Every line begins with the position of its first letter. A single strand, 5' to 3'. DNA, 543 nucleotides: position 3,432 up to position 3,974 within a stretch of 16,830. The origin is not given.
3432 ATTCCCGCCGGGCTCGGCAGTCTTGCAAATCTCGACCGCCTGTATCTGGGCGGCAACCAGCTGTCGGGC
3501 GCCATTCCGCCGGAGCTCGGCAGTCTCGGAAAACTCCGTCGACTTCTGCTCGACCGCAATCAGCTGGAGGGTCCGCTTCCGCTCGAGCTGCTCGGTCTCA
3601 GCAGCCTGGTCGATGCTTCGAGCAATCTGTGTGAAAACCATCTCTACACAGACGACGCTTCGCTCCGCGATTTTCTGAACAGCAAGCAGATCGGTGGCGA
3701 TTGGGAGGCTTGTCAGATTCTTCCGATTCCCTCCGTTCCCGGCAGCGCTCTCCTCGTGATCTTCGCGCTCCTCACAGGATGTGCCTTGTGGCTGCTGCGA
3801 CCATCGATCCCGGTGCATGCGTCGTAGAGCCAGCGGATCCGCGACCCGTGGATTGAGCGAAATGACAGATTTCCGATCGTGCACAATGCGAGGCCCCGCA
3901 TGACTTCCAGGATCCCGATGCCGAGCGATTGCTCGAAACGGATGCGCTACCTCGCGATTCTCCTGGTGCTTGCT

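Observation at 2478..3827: Bacterial protein with a complete plant-type LRR receptor-like-protein architecture (LRRNT_2 cap, 12 plant-specific LRRs, Cys cap, TM, short tail)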

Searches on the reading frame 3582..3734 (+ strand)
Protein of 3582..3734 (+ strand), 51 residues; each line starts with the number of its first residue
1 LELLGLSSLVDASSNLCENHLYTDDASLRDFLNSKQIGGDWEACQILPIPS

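Call 59: search_solved_structures(query=A3, max_evalue=10, show_alignments=1)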
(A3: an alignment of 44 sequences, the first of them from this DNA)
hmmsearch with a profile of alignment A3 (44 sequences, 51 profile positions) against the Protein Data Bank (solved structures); distinct sequences matched with E-value up to 10: 0.

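Call 60: search_protein_families(library=pfam, alignment_id=A3, max_evalue=1)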
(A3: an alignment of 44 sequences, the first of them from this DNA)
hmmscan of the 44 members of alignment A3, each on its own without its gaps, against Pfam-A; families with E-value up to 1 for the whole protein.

A. member 1, seq(51 aa): 0 families

B. families by the number of members that match (of 44 scanned): 8 families
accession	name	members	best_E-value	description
PF03752.18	ALF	2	0.037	Short repeats of unknown function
PF16853.11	CDC13_N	2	0.049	Cell division control protein 13 N-terminus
PF14131.11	DUF4298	1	0.0029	Domain of unknown function (DUF4298)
PF08199.16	E2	1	0.11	Bacteriophage E2-like protein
PF07711.17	RabGGT_insert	1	0.11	Rab geranylgeranyl transferase alpha-subunit, insert domain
PF23384.1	DUF7098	1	0.13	Family of unknown function (DUF7098)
PF09592.15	DUF2031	1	0.22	Protein of unknown function (DUF2031)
PF06012.17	DUF908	1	0.97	Domain of Unknown Function (DUF908)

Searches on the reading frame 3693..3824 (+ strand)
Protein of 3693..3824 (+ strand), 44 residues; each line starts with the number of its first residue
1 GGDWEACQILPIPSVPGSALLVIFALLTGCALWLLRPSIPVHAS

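Call 21: search_protein_families(library=ncbifam, proteins=[window:3693-3824:+], max_evalue=10)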
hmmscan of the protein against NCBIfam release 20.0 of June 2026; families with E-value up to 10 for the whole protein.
seq(44 aa): 0 families

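Call 34: search_protein_families(library=ncbifam, proteins=[window:3708-3824:+], max_evalue=10)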
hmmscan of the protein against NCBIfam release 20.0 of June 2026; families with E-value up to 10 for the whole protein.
seq(39 aa): 0 families

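Call 78: search_protein_families(library=ncbifam, proteins=[window:3717-3824:+], max_evalue=10)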
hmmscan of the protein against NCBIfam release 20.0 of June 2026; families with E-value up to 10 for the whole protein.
seq(36 aa): 0 families
